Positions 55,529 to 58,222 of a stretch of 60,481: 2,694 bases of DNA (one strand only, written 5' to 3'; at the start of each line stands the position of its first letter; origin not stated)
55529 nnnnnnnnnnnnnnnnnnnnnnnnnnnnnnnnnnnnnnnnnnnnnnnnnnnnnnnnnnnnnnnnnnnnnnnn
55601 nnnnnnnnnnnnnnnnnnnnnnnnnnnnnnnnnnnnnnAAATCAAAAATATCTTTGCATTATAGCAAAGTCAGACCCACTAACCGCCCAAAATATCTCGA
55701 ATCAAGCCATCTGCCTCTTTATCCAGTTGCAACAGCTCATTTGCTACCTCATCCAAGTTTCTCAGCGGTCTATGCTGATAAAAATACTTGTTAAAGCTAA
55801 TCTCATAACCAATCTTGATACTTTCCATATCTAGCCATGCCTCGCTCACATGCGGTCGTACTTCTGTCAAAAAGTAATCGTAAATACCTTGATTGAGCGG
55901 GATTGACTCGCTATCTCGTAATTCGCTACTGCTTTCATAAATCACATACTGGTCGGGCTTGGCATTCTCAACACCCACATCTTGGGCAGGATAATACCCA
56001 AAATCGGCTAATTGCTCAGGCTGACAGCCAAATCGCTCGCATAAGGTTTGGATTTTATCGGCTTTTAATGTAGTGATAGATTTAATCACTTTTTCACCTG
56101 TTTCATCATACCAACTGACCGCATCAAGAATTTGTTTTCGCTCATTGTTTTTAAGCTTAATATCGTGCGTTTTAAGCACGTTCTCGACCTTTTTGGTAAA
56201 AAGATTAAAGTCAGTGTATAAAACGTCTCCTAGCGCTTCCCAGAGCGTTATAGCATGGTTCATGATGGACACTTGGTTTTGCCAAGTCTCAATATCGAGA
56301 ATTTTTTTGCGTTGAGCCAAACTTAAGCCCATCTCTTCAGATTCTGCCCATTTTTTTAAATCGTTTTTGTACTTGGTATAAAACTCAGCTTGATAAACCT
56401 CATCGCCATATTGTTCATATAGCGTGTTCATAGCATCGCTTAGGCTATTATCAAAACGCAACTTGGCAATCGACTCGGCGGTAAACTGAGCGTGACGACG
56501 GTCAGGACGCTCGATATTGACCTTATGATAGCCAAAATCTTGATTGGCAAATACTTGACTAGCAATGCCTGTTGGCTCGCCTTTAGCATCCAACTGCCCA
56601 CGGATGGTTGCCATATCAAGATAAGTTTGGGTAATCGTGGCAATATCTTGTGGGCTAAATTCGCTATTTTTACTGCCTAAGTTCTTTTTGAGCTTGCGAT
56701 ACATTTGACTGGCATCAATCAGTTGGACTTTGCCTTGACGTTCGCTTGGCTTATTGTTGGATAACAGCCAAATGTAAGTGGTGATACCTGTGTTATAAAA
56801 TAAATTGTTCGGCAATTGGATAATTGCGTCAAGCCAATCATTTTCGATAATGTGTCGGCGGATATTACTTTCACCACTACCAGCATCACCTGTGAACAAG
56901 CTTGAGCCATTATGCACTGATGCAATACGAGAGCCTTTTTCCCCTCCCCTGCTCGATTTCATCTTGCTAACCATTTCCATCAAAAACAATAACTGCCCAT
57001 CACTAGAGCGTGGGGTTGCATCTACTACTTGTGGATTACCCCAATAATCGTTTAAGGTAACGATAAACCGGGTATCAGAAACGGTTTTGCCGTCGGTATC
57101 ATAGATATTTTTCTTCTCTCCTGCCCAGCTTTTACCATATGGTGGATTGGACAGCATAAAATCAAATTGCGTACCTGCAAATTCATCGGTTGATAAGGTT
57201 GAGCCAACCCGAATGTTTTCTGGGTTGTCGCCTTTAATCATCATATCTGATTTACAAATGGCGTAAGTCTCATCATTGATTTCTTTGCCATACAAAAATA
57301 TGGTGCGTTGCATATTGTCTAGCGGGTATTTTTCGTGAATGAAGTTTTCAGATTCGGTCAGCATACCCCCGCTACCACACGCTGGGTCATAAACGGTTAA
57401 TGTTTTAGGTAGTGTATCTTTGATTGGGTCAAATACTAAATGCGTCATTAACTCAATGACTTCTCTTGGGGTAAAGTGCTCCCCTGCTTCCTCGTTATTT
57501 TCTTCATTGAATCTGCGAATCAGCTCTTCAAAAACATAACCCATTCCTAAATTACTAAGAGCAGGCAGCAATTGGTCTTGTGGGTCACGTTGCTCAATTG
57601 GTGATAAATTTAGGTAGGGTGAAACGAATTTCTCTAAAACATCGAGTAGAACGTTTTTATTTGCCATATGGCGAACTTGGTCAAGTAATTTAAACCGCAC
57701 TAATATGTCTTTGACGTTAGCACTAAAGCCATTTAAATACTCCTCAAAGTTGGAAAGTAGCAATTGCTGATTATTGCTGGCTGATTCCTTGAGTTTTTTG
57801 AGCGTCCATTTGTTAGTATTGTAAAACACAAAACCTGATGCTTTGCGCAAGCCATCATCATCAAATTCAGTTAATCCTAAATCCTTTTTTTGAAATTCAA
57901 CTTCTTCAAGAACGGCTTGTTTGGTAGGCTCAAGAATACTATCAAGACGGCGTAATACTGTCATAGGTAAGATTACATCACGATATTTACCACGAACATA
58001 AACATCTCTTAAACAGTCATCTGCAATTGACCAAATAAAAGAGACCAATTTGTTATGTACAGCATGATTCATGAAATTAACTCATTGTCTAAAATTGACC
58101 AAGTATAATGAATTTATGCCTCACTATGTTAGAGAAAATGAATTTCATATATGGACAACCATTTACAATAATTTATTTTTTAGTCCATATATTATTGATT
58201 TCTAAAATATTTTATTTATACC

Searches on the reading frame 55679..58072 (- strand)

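Call 79: search_protein_families(library=pfam, proteins=[window:55679-58072:-], max_evalue=0.0001)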
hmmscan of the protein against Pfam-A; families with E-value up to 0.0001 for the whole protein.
window:55679-58072:- (797 aa): 2 families
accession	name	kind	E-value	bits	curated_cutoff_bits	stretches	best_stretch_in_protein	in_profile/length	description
PF02384.22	N6_Mtase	-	4.6e-59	200.7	20.4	1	177-487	6-275/311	N-6 DNA Methylase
PF12161.14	HsdM_N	-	5e-22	79.4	24.5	1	9-149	1-135/135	HsdM N-terminal domain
